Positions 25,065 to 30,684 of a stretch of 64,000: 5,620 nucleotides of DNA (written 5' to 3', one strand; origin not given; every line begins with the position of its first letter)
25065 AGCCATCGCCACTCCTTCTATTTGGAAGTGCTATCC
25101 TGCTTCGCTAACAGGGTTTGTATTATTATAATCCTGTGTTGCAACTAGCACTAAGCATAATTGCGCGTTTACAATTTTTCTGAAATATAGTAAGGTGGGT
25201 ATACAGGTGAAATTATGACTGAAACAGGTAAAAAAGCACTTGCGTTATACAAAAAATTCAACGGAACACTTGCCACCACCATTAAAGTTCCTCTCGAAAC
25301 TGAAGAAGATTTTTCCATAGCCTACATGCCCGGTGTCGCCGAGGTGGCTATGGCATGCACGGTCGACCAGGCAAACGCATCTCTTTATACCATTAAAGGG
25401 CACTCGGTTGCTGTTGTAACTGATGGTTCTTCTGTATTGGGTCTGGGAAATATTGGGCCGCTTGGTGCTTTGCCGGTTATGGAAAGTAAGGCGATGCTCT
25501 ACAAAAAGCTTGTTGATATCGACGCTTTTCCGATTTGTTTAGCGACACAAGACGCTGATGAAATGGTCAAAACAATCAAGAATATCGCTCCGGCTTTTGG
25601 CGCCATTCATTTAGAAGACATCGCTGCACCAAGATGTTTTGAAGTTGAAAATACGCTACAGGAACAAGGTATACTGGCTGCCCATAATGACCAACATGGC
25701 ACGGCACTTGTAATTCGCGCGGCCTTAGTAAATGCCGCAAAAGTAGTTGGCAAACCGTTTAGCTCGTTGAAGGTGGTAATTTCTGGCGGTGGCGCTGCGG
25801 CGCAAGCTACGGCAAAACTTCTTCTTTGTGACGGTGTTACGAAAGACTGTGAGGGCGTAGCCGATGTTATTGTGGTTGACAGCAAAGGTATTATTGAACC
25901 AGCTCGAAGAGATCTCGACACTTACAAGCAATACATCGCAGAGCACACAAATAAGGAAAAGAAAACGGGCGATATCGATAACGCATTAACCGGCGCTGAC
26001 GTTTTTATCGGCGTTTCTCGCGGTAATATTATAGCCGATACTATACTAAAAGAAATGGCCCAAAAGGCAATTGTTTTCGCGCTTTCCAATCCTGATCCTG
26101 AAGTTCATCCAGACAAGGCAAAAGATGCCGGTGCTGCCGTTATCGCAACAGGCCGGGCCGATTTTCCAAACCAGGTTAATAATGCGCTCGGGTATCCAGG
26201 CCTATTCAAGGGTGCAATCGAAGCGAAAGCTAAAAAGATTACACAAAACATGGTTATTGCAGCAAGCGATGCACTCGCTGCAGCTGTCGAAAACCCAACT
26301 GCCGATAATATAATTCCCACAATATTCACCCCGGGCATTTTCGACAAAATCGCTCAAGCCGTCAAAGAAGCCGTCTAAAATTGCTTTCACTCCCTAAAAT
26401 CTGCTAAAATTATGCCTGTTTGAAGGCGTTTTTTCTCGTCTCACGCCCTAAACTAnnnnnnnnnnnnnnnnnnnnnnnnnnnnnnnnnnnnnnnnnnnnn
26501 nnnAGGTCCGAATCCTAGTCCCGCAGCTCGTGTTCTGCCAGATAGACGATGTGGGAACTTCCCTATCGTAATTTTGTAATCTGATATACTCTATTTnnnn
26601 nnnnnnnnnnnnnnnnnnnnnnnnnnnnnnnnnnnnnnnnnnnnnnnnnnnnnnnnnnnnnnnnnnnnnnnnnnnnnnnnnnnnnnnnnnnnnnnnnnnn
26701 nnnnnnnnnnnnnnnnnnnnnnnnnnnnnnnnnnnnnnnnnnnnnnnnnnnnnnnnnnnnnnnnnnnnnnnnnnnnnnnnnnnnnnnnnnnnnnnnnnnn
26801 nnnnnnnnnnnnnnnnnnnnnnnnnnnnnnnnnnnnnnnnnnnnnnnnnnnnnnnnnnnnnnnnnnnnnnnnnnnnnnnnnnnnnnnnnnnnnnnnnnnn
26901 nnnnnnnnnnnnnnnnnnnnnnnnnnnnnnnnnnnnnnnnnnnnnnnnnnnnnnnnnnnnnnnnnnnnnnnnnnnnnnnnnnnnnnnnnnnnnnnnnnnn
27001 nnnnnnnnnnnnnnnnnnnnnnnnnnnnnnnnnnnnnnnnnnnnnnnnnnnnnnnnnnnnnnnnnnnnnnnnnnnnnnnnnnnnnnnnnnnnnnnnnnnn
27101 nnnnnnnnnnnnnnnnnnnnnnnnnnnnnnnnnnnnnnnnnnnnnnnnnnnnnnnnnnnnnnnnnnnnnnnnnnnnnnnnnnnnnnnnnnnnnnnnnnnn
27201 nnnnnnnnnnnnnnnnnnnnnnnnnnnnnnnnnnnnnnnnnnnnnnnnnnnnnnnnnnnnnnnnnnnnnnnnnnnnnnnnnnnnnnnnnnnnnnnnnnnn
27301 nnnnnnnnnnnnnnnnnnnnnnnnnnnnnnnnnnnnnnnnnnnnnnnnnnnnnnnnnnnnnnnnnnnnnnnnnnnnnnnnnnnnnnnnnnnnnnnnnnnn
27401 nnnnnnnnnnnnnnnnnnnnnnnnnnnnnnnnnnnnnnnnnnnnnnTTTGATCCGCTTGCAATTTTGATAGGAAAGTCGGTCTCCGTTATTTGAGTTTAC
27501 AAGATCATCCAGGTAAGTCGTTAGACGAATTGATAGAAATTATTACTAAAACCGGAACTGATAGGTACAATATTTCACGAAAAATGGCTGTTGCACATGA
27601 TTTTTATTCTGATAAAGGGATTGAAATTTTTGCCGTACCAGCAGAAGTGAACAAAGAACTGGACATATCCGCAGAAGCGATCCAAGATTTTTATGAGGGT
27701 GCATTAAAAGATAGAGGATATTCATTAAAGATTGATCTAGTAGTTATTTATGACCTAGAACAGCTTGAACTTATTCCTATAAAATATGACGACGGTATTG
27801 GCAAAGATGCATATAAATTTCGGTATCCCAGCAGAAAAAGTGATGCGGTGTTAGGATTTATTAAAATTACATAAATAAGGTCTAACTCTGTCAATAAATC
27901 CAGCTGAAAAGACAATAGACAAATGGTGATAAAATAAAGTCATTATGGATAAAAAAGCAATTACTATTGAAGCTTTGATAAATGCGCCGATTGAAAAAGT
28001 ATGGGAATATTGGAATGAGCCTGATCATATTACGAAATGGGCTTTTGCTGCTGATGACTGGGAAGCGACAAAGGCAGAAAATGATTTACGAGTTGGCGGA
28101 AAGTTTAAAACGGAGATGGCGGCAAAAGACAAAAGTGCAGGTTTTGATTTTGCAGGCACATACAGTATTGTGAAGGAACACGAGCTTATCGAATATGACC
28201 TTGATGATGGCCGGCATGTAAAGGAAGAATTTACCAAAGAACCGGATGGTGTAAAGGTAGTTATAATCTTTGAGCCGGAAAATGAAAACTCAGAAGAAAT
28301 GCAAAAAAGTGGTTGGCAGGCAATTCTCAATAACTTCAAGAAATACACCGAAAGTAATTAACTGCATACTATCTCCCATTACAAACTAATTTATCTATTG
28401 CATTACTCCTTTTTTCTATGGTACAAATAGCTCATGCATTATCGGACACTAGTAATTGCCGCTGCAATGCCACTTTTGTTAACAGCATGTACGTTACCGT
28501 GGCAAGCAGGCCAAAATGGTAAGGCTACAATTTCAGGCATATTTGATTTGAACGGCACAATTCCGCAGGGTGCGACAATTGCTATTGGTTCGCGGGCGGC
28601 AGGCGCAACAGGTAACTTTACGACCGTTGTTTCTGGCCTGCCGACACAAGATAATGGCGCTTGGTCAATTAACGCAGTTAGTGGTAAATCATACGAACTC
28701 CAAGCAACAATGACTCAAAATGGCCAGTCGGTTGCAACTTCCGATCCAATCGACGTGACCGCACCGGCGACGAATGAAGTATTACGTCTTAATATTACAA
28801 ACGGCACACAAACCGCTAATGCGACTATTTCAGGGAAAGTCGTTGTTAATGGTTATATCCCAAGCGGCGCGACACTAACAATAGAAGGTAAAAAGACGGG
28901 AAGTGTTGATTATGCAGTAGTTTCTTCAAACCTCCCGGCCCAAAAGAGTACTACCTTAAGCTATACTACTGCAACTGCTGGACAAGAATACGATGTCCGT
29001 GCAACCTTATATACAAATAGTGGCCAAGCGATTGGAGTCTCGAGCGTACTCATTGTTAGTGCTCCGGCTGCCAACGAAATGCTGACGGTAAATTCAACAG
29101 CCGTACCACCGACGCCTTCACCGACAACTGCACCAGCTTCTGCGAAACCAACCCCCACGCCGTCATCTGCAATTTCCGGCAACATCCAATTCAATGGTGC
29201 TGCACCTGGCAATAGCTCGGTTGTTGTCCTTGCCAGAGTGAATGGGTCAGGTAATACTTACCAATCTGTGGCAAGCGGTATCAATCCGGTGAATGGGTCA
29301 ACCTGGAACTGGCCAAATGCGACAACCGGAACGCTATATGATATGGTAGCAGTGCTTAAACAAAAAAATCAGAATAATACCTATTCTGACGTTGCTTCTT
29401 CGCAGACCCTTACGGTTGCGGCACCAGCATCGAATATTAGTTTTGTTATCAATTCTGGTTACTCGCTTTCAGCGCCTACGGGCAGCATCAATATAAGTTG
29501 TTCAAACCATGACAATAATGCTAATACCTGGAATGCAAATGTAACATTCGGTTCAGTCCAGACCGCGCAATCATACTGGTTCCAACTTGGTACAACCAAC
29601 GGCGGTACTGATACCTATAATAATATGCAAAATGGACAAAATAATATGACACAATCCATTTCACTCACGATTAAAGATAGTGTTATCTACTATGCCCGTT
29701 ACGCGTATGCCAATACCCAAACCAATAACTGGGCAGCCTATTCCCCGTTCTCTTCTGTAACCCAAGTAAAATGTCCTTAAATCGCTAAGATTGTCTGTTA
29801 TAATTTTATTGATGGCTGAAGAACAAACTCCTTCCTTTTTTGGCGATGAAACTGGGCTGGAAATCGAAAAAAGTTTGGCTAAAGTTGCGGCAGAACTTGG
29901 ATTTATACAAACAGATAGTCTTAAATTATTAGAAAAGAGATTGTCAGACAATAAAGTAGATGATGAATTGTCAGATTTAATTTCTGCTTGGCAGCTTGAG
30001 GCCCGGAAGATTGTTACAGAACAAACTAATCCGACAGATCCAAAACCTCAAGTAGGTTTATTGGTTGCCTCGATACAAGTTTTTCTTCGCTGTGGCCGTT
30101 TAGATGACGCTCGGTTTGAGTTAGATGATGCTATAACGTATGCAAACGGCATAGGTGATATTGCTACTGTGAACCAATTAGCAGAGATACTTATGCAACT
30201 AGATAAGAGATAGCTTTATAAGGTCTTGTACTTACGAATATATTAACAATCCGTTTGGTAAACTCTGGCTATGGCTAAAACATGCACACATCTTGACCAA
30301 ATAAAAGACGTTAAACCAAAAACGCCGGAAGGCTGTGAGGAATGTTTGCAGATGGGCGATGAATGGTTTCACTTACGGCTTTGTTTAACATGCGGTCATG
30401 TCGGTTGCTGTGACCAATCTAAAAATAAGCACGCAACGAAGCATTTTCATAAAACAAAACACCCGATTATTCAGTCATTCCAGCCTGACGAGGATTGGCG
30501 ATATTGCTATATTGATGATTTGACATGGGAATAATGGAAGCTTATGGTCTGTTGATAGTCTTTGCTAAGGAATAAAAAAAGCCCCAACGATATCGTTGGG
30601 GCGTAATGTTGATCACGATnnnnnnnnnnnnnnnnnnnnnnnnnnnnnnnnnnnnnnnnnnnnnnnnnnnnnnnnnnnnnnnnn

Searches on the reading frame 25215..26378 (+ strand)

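Call 13: search_protein_families(library=pfam, proteins=[window:25215-26378:+], max_evalue=0.01)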
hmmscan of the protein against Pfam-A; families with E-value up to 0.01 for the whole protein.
window:25215-26378:+ (387 aa): 2 families
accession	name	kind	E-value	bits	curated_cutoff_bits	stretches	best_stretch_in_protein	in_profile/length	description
PF00390.24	malic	-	1.9e-25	90.2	23.1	1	20-148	5-181/182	Malic enzyme, N-terminal domain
PF03949.21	Malic_M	-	4.1e-24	85.7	23.5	1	162-370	3-239/258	Malic enzyme, NAD binding domain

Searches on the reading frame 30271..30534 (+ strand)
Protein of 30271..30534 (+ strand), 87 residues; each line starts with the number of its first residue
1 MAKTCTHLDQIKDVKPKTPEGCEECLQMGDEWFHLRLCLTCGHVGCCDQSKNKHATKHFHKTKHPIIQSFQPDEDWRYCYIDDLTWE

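Call 4: search_protein_families(library=pfam, proteins=[window:30271-30534:+], max_evalue=0.01)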
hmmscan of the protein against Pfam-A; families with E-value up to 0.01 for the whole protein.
window:30271-30534:+ (87 aa): 1 family
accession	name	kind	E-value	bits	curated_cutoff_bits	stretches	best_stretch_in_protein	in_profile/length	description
PF02148.25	zf-UBP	-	3e-12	47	22.7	1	22-83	1-55/63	Zn-finger in ubiquitin-hydrolases and other protein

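Call 5: search_protein_families(library=ncbifam, proteins=[window:30271-30534:+], max_evalue=0.01)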
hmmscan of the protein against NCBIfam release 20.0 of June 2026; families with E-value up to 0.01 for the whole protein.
window:30271-30534:+ (87 aa): 0 families
